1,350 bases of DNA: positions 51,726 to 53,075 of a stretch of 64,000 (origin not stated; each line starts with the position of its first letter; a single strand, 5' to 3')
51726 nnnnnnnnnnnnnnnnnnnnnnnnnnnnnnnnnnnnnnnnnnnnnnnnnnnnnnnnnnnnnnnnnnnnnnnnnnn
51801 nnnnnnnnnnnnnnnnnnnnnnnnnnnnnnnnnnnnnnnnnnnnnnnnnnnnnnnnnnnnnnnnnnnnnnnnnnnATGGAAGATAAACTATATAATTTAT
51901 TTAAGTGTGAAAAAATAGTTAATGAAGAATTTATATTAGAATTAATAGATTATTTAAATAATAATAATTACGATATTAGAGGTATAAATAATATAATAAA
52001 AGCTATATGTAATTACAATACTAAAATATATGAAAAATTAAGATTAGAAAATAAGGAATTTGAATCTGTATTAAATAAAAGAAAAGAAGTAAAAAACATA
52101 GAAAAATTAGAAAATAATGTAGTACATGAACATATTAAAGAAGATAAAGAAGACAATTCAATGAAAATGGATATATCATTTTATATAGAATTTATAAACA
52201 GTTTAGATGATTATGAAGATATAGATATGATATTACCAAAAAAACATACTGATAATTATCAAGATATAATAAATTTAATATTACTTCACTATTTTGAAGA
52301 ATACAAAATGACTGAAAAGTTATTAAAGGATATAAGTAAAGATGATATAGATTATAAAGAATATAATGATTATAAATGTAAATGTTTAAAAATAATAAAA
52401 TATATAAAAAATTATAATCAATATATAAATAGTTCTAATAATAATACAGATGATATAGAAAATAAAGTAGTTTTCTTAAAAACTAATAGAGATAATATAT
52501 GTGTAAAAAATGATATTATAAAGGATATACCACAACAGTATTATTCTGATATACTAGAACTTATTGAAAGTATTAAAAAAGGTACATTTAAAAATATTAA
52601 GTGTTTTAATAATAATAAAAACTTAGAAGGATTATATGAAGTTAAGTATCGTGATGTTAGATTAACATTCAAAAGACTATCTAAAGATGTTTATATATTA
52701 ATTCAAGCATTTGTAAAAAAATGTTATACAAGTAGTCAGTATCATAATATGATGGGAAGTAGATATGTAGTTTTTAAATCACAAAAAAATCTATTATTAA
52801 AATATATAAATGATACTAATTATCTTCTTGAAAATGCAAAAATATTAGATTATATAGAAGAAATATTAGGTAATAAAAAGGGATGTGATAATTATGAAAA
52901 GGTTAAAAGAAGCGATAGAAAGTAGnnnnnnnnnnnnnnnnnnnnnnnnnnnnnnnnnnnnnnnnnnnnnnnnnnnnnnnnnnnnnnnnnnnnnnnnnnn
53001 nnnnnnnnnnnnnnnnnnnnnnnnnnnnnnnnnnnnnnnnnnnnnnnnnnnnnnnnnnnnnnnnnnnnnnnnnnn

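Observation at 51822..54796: Self-contained two-gene cassette between valS and hup: a RelE/ParE-like fold inside a 349-aa protein, overlapped by a 630-aa partner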

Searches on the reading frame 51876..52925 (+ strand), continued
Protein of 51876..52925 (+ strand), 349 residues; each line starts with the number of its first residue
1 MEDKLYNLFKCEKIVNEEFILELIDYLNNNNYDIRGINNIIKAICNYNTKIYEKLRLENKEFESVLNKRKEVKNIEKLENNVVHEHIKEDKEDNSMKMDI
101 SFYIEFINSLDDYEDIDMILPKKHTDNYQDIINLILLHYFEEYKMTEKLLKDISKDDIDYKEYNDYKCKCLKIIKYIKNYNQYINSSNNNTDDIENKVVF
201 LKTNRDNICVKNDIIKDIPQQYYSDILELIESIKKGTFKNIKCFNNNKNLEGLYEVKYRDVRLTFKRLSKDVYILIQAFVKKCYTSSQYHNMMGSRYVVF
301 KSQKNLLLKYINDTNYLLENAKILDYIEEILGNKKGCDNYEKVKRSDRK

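Call 62: find_encoding_contigs(protein=P0166, flank=7000, max_places=1)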
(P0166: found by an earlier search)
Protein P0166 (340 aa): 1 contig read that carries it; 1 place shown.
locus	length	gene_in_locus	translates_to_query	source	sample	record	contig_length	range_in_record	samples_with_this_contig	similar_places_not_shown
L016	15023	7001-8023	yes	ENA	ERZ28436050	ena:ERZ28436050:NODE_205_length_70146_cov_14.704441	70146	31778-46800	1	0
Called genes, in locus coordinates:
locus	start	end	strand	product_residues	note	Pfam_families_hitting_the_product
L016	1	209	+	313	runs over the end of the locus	-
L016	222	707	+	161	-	-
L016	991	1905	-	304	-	PF01966:HD (weak)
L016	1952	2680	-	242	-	-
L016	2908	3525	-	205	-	PF04542:Sigma70_r2, PF04545:Sigma70_r4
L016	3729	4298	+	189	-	-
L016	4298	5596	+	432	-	PF09992:NAGPA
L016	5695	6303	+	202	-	PF13248:Zn_ribbon_3 (weak), PF13240:Zn_Ribbon_1 (weak)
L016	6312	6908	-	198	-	PF01205:Impact_N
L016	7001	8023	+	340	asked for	-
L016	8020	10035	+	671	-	-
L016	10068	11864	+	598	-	PF01541:GIY-YIG, PF27096:UvrC_M, PF22920:UvrC_RNaseH, PF08459:UvrC_RNaseH_dom, PF14520:HHH_5 (weak)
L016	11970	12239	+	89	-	PF00312:Ribosomal_S15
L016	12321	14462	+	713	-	PF01138:RNase_PH, PF03725:RNase_PH_C, PF03726:PNPase, PF01138:RNase_PH, PF03725:RNase_PH_C (weak), PF00575:S1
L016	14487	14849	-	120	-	PF11969:DcpS_C, PF01230:HIT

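Call 66: search_protein_families(library=phrogs, proteins=[window:51876-52925:+, P0020, P0173, L011:8990-10894:+, L009:8971-10755:+], max_evalue=0.1)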
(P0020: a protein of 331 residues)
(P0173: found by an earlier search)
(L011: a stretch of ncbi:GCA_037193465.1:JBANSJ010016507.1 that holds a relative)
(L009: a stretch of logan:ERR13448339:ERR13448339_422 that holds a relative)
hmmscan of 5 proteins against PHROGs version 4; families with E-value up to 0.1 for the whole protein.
window:51876-52925:+ (349 aa): 0 families

P0020 (331 aa): 1 family
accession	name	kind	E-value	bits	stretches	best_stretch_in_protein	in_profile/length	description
phrog_1491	-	tail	0.095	13.5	0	129-164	87-122/211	tail fiber protein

P0173 (325 aa): 1 family
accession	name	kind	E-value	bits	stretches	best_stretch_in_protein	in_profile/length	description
phrog_11566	-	unknown function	0.054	14.6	0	114-151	32-69/76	-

L011:8990-10894:+ (634 aa): 0 families

L009:8971-10755:+ (594 aa): 0 families

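Call 73: search_protein_families(library=pfam, proteins=[P0020, P0030, P0080, P0100, P0130, P0150, P0165, P0017, P0054, P0173], max_evalue=0.1)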
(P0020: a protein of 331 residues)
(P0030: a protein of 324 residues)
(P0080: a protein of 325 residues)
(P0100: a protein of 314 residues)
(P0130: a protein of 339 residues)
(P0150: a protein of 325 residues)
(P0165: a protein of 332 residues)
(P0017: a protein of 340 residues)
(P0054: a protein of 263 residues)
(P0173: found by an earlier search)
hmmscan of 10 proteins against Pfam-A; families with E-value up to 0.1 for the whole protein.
P0020 (331 aa): 1 family
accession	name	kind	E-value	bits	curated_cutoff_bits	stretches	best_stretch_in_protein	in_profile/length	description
PF05973.20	Gp49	-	0.066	13.7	23.9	0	194-266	1-76/90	Phage derived protein Gp49-like (DUF891)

P0030 (324 aa): 2 families
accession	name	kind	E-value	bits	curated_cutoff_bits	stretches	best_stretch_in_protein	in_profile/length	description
PF23768.1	DUF7167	-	0.038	14.5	24.4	0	72-111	15-58/60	Domain of unknown function (DUF7167)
PF08512.18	Rttp106-like_middle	-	0.059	14.1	25.5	1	209-266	33-88/91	Histone chaperone Rttp106-like, middle domain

P0080 (325 aa): 1 family
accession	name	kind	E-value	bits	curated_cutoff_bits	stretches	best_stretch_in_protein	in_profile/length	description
PF05973.20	Gp49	-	0.011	16.3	23.9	0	188-258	2-75/90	Phage derived protein Gp49-like (DUF891)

P0100 (314 aa): 0 families

P0130 (339 aa): 1 family
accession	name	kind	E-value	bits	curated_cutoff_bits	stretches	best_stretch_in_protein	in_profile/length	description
PF05973.20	Gp49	-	0.069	13.6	23.9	0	207-286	2-82/90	Phage derived protein Gp49-like (DUF891)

P0150 (325 aa): 2 families
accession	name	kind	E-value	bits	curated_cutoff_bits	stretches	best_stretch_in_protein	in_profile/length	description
PF12827.12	Peroxin-22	-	0.029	14.6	26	1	121-196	8-81/110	Peroxisomal biogenesis protein family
PF05973.20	Gp49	-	0.054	14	23.9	0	194-259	2-74/90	Phage derived protein Gp49-like (DUF891)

P0165 (332 aa): 1 family
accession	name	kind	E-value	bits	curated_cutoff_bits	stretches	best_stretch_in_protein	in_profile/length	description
PF23961.1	Phage_tail_terminator_9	-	0.099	12.8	27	0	87-128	105-146/153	Phage neck terminator protein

P0017 (340 aa): 0 families

P0054 (263 aa): 0 families

P0173 (325 aa): 2 families
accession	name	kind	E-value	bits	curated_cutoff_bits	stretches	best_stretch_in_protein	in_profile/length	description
PF12827.12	Peroxin-22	-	0.036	14.3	26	1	121-196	8-81/110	Peroxisomal biogenesis protein family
PF05973.20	Gp49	-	0.051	14.1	23.9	0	194-259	2-74/90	Phage derived protein Gp49-like (DUF891)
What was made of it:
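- On RelE/ParE (BECR-fold) superfamily, gp49/HigB branch (PF05973): The sampled members score 13.6-16.3 bits, below the cut-off, but cover profile positions 1-82 of 90 (call 73).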

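Call 74: search_protein_families(library=ncbifam, alignment_id=A5, max_evalue=0.1)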
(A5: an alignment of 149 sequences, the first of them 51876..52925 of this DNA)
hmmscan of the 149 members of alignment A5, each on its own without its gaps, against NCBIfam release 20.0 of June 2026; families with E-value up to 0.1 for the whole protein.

A. member 1, window:51876-52925:+ (349 aa): 0 families

B. families by the number of members that match (of 149 scanned): 58 families (the first 25 are shown)
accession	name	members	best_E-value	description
NF009470.0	PRK12830.1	2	0.00078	UDP-N-acetylglucosamine 1-carboxyvinyltransferase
NF006873.0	PRK09369.1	2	0.0087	UDP-N-acetylglucosamine 1-carboxyvinyltransferase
NF005804.0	PRK07659.1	2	0.022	enoyl-CoA hydratase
NF008168.0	PRK10917.2-2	2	0.057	ATP-dependent DNA helicase RecG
NF007419.0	PRK09958.1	1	0.0001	acid-sensing system DNA-binding response regulator EvgA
TIGR02995.1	ectoine_ehuB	1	0.00059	ectoine/hydroxyectoine ABC transporter substrate-binding protein EhuB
NF006574.0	PRK09098.1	1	0.0012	HrpE/YscL family type III secretion apparatus protein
NF006095.0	PRK08247.1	1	0.0023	methionine biosynthesis PLP-dependent protein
TIGR04286.1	MSEP-CTERM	1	0.0027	MSEP-CTERM sorting domain-containing protein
TIGR03596.1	GTPase_YlqF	1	0.0059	ribosome biogenesis GTPase YlqF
TIGR00018.1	panC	1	0.0064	pantoate--beta-alanine ligase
NF009430.1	PRK12789.1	1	0.0076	flagellar basal body P-ring protein FlgI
NF052590.1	ArlF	1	0.0078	archaellum stator protein ArlF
NF053707.1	PrArgKinMcsBBac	1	0.0081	protein-arginine kinase McsB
TIGR04122.1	Xnuc_lig_assoc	1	0.0085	ligase-associated DNA damage response exonuclease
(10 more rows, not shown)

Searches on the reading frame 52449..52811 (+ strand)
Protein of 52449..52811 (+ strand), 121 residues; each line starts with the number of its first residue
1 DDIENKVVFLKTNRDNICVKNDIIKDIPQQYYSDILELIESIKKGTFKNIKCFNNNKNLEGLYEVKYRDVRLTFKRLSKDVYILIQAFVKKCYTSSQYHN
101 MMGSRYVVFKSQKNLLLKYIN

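Call 72: search_solved_structures(query=A7, max_evalue=10, show_alignments=4)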
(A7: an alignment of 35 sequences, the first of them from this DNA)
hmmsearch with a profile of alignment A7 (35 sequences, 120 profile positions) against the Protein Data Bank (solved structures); distinct sequences matched with E-value up to 10: 5.
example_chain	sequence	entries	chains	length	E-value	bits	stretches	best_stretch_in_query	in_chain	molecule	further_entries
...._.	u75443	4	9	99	0.1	15.7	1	5-86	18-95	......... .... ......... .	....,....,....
4xqq_A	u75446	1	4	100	0.11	15.7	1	5-86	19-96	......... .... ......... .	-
3bs1_A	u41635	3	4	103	0.11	15.6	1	5-86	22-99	Accessory gene regulator protein A | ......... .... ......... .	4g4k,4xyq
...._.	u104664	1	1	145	0.58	13.3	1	33-54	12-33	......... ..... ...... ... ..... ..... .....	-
9h90_q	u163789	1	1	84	1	12.5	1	61-98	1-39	30S ribosomal protein S17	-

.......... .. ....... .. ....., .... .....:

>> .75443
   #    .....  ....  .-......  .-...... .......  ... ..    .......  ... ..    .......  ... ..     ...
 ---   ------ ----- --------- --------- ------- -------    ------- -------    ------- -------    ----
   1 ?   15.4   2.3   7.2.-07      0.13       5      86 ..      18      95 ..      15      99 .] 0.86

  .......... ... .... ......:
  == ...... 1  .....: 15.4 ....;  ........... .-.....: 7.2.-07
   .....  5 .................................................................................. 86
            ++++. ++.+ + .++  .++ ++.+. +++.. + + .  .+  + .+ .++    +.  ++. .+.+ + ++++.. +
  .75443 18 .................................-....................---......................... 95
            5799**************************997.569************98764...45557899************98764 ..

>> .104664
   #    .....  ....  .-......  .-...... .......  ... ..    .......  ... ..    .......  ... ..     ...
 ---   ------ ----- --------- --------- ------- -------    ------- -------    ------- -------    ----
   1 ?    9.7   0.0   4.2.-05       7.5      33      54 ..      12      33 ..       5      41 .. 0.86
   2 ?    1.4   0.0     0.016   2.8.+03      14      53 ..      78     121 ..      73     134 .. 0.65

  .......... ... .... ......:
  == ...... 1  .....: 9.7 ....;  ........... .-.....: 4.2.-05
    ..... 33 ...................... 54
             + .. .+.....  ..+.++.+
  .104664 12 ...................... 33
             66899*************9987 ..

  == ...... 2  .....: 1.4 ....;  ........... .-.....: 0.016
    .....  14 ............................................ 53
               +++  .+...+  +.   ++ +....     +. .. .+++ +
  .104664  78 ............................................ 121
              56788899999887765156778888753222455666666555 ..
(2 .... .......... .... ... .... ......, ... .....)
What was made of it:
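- The best PDB sequence match of the domain profile is the AgrA LytTR domain over 82 residues (call 72).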
